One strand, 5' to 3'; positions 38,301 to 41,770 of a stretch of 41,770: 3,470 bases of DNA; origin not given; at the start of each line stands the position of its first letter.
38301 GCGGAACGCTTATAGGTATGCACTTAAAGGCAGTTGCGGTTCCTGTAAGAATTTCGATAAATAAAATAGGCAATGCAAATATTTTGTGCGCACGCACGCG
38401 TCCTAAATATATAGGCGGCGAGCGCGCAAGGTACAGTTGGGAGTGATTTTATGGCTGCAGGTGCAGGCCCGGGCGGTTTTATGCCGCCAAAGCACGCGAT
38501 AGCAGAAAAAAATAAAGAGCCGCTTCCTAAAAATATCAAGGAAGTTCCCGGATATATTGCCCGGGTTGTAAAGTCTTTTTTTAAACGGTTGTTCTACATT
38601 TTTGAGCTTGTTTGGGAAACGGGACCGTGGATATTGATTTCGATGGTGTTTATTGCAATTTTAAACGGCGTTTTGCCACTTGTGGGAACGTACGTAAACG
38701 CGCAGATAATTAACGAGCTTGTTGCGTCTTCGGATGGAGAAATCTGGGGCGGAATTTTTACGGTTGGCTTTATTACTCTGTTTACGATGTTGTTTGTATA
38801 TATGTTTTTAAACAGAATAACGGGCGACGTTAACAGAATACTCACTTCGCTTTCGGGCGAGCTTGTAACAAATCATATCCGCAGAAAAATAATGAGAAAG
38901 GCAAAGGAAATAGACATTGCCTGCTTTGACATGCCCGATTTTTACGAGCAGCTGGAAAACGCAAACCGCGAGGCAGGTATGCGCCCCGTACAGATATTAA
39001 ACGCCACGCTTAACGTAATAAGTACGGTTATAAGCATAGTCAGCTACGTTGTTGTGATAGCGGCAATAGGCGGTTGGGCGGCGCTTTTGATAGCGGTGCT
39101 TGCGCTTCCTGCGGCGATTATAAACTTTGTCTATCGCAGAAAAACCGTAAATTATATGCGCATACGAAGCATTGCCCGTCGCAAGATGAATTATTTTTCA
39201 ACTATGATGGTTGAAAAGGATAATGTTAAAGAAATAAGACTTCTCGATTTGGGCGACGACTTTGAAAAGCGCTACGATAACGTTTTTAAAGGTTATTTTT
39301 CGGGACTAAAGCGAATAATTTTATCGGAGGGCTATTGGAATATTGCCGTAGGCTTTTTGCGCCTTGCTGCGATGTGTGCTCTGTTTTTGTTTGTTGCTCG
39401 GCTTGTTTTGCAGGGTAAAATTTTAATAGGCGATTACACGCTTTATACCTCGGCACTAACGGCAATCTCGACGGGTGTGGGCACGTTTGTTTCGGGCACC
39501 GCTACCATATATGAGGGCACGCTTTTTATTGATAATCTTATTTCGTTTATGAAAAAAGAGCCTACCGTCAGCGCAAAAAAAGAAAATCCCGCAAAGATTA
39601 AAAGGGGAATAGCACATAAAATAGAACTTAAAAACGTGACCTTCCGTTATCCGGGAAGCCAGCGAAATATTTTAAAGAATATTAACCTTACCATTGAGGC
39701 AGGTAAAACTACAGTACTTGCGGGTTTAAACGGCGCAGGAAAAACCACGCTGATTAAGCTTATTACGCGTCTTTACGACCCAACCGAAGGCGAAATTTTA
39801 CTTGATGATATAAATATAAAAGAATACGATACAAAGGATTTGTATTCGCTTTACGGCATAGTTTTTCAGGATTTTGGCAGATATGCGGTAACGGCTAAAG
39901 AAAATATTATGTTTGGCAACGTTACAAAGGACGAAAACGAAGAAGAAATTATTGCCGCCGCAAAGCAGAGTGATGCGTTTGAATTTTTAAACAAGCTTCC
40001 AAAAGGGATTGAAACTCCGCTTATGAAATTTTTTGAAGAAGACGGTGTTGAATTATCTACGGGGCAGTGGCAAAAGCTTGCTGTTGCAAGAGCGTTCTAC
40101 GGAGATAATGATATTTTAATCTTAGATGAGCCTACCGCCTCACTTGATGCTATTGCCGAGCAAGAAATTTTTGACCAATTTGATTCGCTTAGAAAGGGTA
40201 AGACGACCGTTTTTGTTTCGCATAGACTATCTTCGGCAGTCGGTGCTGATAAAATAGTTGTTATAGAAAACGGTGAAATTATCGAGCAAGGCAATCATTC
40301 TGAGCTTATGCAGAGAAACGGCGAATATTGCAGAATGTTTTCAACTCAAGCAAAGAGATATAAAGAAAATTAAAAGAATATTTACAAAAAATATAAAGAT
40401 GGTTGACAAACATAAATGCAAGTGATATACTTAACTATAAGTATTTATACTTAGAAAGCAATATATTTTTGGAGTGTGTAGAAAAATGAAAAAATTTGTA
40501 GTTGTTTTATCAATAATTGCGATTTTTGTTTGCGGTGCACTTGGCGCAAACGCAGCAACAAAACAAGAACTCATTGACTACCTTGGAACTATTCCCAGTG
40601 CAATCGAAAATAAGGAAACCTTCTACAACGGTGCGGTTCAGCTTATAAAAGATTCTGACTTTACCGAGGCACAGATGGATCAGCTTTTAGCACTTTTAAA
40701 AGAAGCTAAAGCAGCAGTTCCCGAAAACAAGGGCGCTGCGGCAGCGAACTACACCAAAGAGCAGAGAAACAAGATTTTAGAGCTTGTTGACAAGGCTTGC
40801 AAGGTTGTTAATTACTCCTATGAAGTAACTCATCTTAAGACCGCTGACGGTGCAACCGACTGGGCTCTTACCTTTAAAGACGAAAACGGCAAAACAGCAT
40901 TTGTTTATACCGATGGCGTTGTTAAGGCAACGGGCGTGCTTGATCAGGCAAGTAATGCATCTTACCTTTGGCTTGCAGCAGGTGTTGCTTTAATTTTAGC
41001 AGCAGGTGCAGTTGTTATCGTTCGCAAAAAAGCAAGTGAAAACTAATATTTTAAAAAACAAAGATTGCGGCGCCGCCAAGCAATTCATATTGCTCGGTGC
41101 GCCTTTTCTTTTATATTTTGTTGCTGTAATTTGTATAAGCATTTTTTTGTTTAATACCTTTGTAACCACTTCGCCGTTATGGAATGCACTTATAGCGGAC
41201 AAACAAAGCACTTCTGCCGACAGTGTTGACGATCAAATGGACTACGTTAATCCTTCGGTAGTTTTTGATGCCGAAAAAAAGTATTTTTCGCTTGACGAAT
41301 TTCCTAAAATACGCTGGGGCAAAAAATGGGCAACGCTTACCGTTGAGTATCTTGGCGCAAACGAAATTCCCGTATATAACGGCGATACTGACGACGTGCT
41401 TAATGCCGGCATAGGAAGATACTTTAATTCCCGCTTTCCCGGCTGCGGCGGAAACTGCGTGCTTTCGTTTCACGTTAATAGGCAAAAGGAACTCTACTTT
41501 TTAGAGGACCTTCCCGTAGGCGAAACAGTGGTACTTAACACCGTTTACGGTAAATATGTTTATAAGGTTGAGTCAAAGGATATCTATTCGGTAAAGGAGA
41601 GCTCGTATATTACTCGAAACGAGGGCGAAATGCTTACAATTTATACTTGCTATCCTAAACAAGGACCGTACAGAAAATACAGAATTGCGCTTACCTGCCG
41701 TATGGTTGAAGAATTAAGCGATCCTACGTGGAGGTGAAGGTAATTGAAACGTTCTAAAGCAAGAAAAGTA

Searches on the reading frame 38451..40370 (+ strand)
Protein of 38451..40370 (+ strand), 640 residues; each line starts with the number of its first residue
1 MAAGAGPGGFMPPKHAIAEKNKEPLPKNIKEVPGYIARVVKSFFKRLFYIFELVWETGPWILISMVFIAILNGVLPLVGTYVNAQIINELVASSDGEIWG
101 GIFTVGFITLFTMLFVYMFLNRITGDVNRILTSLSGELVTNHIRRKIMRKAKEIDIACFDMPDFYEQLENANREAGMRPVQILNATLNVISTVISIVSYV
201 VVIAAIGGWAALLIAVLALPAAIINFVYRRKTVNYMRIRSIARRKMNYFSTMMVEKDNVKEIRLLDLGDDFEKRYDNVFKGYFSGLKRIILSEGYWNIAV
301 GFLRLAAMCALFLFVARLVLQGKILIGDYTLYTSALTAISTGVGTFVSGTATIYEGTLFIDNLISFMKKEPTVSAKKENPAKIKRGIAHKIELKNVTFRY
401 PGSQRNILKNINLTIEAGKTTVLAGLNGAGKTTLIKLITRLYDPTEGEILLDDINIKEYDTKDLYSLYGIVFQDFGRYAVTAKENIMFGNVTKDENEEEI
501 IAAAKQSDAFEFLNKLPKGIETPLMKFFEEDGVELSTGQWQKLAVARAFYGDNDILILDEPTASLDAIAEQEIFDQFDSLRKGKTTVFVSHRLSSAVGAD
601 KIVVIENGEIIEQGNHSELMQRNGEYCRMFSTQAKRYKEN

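Call 27: search_protein_families(library=pfam, proteins=[window:38451-40370:+], max_evalue=0.00001)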
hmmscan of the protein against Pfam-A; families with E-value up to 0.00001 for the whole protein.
window:38451-40370:+ (640 aa): 3 families
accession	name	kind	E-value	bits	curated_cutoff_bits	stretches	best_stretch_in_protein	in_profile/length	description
PF00005.33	ABC_tran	-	1.7e-29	103.6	25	1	408-563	1-137/137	ABC transporter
PF00664.28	ABC_membrane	-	5.4e-11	43.1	28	1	63-339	2-270/274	ABC transporter transmembrane region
PF13304.12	AAA_21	-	4.5e-07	30.7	27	0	421-444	2-25/304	AAA domain, putative AbiEii toxin, Type IV TA system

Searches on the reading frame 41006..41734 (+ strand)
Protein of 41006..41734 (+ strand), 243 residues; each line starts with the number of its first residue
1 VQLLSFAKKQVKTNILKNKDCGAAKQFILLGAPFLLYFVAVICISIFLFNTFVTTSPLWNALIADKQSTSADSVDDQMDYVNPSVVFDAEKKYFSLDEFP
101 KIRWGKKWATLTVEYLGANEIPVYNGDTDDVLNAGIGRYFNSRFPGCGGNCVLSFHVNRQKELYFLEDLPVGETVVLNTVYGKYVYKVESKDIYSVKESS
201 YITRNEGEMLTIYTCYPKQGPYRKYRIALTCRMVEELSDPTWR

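Call 27: search_protein_families(library=pfam, proteins=[window:41006-41734:+], max_evalue=0.00001)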
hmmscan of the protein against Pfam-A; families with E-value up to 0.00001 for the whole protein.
window:41006-41734:+ (243 aa): 1 family
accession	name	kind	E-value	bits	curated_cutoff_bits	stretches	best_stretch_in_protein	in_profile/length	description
PF04203.18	Sortase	-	8.3e-17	61.5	26.6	1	112-233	2-124/125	Sortase domain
